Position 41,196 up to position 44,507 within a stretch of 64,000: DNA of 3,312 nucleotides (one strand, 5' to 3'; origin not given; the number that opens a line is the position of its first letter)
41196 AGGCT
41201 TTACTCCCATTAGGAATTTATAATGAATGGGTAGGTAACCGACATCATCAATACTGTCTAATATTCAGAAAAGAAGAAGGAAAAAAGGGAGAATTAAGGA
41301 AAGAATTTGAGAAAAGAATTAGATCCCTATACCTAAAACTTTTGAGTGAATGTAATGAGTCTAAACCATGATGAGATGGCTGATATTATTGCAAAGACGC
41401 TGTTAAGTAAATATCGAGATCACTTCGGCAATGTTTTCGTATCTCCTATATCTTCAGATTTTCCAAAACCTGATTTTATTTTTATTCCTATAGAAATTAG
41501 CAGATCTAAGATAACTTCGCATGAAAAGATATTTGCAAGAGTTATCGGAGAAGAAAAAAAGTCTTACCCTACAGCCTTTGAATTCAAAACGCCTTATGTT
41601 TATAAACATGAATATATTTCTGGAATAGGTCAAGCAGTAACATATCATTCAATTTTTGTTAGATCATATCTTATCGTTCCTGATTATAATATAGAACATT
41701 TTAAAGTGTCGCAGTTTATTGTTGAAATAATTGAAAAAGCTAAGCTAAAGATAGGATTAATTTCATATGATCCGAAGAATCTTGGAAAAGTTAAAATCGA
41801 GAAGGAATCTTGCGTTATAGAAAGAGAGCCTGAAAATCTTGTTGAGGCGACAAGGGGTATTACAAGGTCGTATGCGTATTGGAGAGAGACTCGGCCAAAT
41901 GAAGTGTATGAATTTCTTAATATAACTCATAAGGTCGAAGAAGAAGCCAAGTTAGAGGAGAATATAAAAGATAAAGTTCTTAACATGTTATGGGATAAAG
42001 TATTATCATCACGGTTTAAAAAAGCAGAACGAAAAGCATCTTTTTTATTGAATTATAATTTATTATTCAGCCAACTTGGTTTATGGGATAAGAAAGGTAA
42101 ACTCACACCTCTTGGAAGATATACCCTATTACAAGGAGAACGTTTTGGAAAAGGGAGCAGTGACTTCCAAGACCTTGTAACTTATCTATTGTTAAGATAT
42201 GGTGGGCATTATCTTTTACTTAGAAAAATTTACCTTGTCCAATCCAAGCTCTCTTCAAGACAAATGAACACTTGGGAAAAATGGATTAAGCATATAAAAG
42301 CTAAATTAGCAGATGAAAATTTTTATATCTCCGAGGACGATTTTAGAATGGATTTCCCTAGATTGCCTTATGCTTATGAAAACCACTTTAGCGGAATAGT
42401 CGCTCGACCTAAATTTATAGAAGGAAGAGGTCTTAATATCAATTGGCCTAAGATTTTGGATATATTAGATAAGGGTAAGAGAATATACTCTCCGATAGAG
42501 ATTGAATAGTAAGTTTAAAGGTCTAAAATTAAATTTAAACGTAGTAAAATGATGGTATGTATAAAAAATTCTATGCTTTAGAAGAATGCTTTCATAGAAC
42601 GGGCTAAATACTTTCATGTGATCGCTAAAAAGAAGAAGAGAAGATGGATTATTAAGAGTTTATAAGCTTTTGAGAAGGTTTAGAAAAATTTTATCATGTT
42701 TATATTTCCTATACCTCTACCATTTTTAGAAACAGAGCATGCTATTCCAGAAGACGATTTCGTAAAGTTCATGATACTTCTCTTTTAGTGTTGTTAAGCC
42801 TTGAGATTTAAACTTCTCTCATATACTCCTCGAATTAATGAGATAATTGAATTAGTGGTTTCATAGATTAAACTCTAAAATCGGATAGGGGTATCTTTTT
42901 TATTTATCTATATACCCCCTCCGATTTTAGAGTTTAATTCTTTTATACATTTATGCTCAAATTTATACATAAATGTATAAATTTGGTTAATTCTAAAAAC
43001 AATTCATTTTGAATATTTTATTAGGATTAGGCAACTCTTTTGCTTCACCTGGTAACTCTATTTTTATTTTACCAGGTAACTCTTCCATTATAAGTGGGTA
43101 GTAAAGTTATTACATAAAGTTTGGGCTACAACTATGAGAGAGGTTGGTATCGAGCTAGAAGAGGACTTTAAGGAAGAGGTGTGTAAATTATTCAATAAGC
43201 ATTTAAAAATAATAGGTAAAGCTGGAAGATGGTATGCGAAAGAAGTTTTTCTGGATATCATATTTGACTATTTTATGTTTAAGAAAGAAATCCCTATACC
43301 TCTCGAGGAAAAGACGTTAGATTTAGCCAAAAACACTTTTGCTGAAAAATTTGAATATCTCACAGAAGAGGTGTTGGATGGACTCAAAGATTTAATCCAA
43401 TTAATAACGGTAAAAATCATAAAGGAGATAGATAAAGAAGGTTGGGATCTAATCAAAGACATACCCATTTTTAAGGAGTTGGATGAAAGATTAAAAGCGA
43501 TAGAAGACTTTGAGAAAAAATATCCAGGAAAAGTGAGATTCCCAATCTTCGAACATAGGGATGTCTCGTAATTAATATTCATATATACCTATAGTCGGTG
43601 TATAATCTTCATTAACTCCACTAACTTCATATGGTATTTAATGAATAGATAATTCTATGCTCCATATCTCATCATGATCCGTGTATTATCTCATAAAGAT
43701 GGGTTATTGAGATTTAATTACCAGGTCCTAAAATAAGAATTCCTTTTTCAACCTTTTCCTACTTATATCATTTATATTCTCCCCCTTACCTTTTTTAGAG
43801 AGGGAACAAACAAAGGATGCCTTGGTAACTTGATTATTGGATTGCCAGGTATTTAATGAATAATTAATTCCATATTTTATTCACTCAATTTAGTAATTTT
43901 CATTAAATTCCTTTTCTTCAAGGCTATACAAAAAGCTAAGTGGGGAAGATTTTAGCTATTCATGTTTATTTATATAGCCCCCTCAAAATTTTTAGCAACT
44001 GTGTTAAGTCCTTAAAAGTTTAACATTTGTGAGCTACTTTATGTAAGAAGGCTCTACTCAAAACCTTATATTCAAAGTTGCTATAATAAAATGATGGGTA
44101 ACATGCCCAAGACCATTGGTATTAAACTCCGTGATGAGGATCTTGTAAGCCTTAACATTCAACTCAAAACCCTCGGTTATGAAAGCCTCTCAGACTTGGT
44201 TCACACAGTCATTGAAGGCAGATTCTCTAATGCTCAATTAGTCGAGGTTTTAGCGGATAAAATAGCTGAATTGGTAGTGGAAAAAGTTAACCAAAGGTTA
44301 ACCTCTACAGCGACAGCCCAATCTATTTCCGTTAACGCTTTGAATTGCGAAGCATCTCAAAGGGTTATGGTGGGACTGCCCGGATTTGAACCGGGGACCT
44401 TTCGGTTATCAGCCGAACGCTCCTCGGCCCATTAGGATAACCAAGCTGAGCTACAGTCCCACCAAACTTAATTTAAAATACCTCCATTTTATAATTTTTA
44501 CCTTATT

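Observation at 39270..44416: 5.1-kb integrated element with a partitioned SSV-type integrase in tRNA-Ile(GAU)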

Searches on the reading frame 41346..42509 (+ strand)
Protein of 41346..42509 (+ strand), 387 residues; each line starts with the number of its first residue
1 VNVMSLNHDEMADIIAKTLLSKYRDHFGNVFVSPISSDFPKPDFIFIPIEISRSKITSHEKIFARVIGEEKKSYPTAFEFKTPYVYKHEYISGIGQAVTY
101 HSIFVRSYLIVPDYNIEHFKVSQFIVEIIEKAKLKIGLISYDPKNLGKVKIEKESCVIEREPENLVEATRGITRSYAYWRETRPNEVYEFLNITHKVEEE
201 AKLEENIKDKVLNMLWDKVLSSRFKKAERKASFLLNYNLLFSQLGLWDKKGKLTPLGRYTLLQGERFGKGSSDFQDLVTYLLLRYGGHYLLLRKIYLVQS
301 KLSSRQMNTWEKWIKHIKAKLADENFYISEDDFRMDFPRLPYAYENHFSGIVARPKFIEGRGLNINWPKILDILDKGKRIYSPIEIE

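Call 9: search_protein_families(library=pfam, proteins=[window:41346-42509:+], max_evalue=0.1)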
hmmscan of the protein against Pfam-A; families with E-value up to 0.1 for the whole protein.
window:41346-42509:+ (387 aa): 0 families

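Call 10: search_protein_families(library=phrogs, proteins=[window:41346-42509:+], max_evalue=0.1)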
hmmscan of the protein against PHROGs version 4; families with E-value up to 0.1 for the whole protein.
window:41346-42509:+ (387 aa): 0 families

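Call 43: search_protein_families(library=ncbifam, proteins=[window:41346-42509:+], max_evalue=0.1)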
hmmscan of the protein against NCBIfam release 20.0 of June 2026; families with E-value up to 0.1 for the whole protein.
window:41346-42509:+ (387 aa): 0 families

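Call 44: search_protein_families(library=padloc, proteins=[window:41346-42509:+], max_evalue=0.1)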
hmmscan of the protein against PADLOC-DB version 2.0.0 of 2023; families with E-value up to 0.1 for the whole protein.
window:41346-42509:+ (387 aa): 0 families

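Call 45: find_homologous_proteins(query=window:41346-42509:+)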
Query window:41346-42509:+ (387 aa): 47 proteins with E <= 0.001 among 2598 candidates.
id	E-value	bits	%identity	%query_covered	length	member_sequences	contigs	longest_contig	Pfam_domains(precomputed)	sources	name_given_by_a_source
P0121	9.8e-251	850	100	97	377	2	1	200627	-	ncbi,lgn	ncbi:MAG: hypothetical protein QXK35_05895 [Nitrososphaerales archaeon]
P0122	4.0e-201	686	76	99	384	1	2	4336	-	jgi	jgi:hypothetical protein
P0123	6.7e-197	672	75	99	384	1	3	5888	-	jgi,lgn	jgi:hypothetical protein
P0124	2.1e-195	667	76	99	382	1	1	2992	-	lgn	-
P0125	1.1e-180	619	71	97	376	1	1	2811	-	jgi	jgi:hypothetical protein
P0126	5.6e-176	603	67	99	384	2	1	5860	-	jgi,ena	-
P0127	2.4e-161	555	61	99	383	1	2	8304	-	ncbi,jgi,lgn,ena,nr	ncbi:MAG: hypothetical protein B6U95_07535 [Thermofilum sp. ex4484_82]|nr:MAG: hypothetical protein 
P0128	2.3e-158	545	60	99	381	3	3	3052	-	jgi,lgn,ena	-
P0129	2.3e-145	503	60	97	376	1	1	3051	-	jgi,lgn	-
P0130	4.6e-138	479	54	99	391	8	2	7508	-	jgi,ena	jgi:hypothetical protein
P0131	2.5e-136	473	58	99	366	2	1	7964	-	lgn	-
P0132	2.2e-133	463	54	99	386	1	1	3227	-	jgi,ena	-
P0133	4.7e-126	439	53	99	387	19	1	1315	-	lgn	-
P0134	8.1e-125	435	50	99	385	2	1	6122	-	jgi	-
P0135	9.3e-125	435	50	99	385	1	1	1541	-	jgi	-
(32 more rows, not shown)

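Call 46: find_encoding_contigs(protein=P0123, flank=10000, max_places=4)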
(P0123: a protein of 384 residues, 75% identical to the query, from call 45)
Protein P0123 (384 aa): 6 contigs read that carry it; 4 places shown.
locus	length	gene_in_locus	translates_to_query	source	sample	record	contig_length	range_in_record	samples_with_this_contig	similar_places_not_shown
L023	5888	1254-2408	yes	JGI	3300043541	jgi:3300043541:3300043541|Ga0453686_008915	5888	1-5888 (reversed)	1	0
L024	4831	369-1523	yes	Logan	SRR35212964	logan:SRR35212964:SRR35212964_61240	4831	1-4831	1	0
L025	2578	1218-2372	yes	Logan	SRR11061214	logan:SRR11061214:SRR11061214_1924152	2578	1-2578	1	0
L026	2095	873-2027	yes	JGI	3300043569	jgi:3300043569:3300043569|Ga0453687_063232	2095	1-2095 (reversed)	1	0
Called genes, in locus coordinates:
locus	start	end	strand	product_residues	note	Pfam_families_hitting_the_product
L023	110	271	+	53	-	-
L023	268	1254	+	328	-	PF01555:N6_N4_Mtase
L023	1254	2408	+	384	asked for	-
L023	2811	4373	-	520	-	-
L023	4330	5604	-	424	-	PF04055:Radical_SAM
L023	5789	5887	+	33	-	?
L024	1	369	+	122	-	?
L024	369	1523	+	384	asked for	-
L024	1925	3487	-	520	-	-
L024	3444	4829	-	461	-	?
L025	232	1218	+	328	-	PF01555:N6_N4_Mtase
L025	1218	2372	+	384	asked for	-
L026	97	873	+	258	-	PF01555:N6_N4_Mtase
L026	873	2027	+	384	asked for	-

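Call 47: find_encoding_contigs(protein=P0126, flank=10000, max_places=3)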
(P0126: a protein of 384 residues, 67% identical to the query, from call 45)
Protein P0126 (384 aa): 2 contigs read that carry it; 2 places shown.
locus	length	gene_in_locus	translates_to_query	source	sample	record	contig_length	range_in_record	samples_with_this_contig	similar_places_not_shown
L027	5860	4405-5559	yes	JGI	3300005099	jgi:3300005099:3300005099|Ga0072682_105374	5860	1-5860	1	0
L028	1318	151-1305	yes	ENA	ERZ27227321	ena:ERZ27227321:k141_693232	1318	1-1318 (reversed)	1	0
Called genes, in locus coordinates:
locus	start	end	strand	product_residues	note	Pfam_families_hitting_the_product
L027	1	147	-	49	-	?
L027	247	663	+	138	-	PF25213:HVO_A0261_N (weak)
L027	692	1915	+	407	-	-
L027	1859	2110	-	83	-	-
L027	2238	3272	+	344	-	PF13191:AAA_16, PF13245:AAA_19 (faint), PF24883:NPHP3_N (weak), PF00004:AAA, PF07728:AAA_5 (weak), PF13173:AAA_14 (weak), PF13401:AAA_22, PF22703:Cdc6_lid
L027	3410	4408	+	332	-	PF01555:N6_N4_Mtase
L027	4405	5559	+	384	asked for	-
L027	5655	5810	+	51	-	-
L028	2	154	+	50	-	?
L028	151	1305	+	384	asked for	-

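Call 48: find_encoding_contigs(protein=P0127, flank=10000, max_places=3)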
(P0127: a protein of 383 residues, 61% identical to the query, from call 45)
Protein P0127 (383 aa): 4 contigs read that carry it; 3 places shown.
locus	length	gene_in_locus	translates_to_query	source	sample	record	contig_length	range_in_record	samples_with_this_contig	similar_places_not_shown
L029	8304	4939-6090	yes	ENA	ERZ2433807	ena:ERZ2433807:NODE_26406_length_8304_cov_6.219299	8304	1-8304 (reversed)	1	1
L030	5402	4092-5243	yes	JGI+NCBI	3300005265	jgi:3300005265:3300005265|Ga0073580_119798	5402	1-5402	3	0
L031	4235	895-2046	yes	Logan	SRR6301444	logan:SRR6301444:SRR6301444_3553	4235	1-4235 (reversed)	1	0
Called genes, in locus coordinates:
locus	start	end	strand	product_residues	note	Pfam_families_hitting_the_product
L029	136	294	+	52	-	PF04014:MazE_antitoxin, PF15937:PrlF_antitoxin (weak)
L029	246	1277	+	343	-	PF27229:SSO2105_N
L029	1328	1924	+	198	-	-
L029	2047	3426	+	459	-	PF01535:PPR (faint)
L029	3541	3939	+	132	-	PF12840:HTH_20, PF01022:HTH_5, PF09339:HTH_IclR, PF13412:HTH_24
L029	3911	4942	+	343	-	PF01555:N6_N4_Mtase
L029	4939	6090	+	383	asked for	-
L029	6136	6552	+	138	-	-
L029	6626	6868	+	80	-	-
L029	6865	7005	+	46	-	-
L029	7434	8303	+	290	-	?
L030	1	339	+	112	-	?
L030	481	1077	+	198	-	-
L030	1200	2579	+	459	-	PF01535:PPR (faint)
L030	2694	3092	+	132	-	PF12840:HTH_20, PF01022:HTH_5, PF09339:HTH_IclR, PF13412:HTH_24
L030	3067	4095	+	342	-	PF01555:N6_N4_Mtase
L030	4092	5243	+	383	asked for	-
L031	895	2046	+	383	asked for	-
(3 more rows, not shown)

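Call 63: predict_structure(alignment_id=A2)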
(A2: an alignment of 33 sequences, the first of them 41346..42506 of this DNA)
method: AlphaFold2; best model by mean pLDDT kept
length: 387 residues; sequences in the alignment: 33
mean_pLDDT: 84.0   pTM: 0.62
mean pLDDT of the five models: 84.0, 84.0, 83.2, 82.8, 80.1
residues with pLDDT >= 90: 163; 70-90: 177; 50-70: 33; < 50: 14
segments of 3 or more residues with pLDDT < 50: 36-39, 173-178
pLDDT, mean of each block of 10 residues (from residue 1): 63 84 86 54 79 68 83 88 83 79 89 91 93 93 94 90 75 46 91 97 89 95 80 74 79 90 96 96 83 91 91 89 67 80 92 94 96 94 67
secondary structure, 60 per line:
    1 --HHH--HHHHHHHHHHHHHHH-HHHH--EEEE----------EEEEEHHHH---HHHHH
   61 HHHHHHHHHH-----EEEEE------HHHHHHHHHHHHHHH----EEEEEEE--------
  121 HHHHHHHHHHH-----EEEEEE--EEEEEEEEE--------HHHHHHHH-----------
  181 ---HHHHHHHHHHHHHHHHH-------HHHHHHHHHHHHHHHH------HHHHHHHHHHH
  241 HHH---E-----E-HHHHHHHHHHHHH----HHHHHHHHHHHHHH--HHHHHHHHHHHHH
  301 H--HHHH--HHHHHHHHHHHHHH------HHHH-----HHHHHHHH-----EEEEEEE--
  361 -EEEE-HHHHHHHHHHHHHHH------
elements in order: H8-22 H24-27 E30-33 E44-48 H49-52 H56-70 E76-80 H87-101 E106-112 H121-131 E137-142 E145-153 H162-169 H184-200 H208-223 H230-243 H255-267 H272-285 H288-301 H304-307 H310-323 H330-333 H339-346 E352-358 E362-365 H367-381

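Call 75: search_solved_structures(query=A2, max_evalue=1, show_alignments=1)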
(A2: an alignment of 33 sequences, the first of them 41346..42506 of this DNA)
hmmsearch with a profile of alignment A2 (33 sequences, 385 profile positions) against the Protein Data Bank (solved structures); distinct sequences matched with E-value up to 1: 4.
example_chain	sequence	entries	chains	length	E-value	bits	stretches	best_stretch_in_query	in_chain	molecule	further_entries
8em1_A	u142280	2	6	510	0.013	17.7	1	69-145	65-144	PaqCI, DNA Unbound | Type IIS Restriction Endonuclease PaqCI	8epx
8jah_A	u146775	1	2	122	0.16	14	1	150-186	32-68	C-type lectin domain family 12 member A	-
8w8t_A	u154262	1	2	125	0.17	13.9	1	150-186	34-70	C-type lectin domain family 12 member A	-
8w9j_C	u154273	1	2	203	0.3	13.1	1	150-186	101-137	C-type lectin domain family 12 member A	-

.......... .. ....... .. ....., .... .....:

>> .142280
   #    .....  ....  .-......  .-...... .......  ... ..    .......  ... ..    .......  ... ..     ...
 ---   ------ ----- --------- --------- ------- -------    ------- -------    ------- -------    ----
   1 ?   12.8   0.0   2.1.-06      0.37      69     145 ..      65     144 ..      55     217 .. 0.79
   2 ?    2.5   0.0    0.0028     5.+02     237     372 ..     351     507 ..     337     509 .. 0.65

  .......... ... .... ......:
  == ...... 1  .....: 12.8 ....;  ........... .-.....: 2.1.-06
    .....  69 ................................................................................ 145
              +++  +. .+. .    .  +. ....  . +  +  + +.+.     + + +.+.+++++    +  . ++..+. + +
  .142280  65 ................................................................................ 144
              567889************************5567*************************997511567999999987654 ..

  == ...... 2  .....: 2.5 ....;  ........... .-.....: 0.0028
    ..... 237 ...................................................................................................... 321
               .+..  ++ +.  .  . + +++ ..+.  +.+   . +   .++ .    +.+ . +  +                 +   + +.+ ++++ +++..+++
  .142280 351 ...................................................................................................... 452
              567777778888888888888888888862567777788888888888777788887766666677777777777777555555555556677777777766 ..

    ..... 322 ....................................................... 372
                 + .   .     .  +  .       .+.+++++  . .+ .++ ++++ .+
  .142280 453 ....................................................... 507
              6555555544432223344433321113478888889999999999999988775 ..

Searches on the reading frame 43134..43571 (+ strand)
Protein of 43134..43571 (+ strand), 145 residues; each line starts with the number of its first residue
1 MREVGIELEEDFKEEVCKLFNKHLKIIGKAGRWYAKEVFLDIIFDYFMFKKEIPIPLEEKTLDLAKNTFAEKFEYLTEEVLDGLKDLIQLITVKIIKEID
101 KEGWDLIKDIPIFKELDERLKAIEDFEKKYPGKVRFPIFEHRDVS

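Call 9: search_protein_families(library=pfam, proteins=[window:43134-43571:+], max_evalue=0.1)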
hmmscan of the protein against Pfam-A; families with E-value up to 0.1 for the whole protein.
window:43134-43571:+ (145 aa): 0 families

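Call 10: search_protein_families(library=phrogs, proteins=[window:43134-43571:+], max_evalue=0.1)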
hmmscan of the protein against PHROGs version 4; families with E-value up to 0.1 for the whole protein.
window:43134-43571:+ (145 aa): 0 families

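Call 43: search_protein_families(library=ncbifam, proteins=[window:43134-43571:+], max_evalue=0.1)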
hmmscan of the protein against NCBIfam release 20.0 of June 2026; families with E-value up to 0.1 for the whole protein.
window:43134-43571:+ (145 aa): 0 families

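Call 44: search_protein_families(library=padloc, proteins=[window:43134-43571:+], max_evalue=0.1)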
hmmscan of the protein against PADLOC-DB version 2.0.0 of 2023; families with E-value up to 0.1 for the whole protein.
window:43134-43571:+ (145 aa): 0 families

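Call 73: find_homologous_proteins(query=window:43134-43571:+, max_evalue=0.01)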
Query window:43134-43571:+ (145 aa): 1 proteins with E <= 0.01 among 33 candidates.
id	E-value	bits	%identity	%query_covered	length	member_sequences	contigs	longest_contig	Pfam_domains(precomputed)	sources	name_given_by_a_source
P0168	6.2e-87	307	100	100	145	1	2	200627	-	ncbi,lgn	ncbi:MAG: hypothetical protein QXK35_05890 [Nitrososphaerales archaeon]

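Call 101: find_encoding_contigs(protein=window:43134-43571:+, flank=10000, max_places=5)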
Protein window:43134-43571:+ (145 aa): 2 contigs read that carry it; 2 places shown.
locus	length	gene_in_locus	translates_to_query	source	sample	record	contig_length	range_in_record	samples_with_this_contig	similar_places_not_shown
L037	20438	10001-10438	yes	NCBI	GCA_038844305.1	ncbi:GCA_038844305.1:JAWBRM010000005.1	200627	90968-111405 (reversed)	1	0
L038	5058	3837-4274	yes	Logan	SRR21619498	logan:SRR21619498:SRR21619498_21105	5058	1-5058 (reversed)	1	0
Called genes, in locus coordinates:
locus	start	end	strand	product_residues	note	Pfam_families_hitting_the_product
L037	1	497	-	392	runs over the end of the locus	PF13528:Glyco_trans_1_3 (weak), PF04101:Glyco_tran_28_C, PF00201:UDPGT, PF06722:EryCIII-like_C, PF13528:Glyco_trans_1_3 (weak)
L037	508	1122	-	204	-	PF01871:AMMECR1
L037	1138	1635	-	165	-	PF01927:Mut7-C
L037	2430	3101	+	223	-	PF02663:FmdE, PF01258:zf-dskA_traR (faint)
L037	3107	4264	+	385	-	PF01497:Peripla_BP_2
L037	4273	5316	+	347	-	PF01032:FecCD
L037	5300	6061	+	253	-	PF02463:SMC_N (faint), PF00005:ABC_tran, PF13304:AAA_21 (faint)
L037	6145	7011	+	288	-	PF16795:Phage_integr_3 (weak), PF00589:Phage_integrase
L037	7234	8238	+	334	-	PF01555:N6_N4_Mtase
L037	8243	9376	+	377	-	-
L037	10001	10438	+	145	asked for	-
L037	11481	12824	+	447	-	PF18195:GatD_N, PF00710:Asparaginase, PF17763:Asparaginase_C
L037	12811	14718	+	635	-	PF02934:GatB_N, PF02938:GAD, PF02637:GatB_Yqey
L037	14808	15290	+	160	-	-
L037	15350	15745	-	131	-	-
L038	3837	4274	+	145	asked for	-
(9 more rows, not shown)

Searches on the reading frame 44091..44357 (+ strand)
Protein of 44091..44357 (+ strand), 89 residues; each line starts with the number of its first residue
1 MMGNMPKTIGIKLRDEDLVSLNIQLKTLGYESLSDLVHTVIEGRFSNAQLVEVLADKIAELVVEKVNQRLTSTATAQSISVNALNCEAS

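Call 95: search_protein_representatives(protein=window:44091-44357:+)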
Query: 89 residues. Proteins with E-value up to 0.001 (for the whole library): 42; up to 1e-10: 2; up to 1e-30: 1. The best 42 are listed.
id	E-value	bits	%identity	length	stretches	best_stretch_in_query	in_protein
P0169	1.2e-47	174.6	100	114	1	1-89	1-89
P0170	6.7e-14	67.7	33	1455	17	6-53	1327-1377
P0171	7.0e-09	51.8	42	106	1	5-89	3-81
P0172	1.1e-08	51.2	38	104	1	7-86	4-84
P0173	5.7e-08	48.9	45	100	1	7-73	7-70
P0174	8.2e-08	48.4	41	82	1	7-76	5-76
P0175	1.2e-07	47.8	45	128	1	9-78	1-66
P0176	1.7e-07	47.4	44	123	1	7-82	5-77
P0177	2.5e-07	46.8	42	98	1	7-76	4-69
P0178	2.8e-07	46.7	39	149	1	6-80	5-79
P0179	2.8e-07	46.7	42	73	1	7-61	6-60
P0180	2.9e-07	46.6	35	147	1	7-77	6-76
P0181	6.7e-07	45.5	43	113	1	7-67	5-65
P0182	1.3e-06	44.6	41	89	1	7-80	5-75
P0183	2.9e-06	43.5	41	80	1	2-69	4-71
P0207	4.0e-04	36.7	35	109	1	7-88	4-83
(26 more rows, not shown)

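Call 97: find_encoding_contigs(protein=P0171, flank=10000, max_places=3)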
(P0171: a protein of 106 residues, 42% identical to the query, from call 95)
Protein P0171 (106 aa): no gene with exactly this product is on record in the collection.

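Call 98: find_encoding_contigs(protein=P0207, flank=10000, max_places=3)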
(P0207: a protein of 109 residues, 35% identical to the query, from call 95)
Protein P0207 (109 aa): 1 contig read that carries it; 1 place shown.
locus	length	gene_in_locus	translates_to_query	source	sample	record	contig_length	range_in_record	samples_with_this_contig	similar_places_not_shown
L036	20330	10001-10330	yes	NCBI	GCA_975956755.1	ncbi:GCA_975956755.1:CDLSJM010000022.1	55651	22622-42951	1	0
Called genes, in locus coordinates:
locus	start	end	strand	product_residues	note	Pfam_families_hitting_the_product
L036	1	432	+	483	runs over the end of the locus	PF06253:MTTB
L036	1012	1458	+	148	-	-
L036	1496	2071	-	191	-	PF14512:TM1586_NiRdase (faint), PF00881:Nitroreductase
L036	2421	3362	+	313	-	PF01063:Aminotran_4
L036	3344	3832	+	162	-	PF01863:YgjP-like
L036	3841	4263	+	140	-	PF00583:Acetyltransf_1, PF13673:Acetyltransf_10, PF13508:Acetyltransf_7, PF08445:FR47 (weak)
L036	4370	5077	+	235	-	-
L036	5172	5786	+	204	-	-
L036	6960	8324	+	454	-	PF25174:Beta-prop_THOC3, PF23381:Beta-prop_IFT122_1st (faint), PF23414:Beta-prop_EML_2 (faint)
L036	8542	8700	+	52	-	-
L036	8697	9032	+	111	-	PF09946:DUF2178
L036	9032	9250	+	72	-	PF12844:HTH_19, PF13560:HTH_31, PF01381:HTH_3, PF13443:HTH_26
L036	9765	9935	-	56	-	PF01402:RHH_1 (weak)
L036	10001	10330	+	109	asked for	-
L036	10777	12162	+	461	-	-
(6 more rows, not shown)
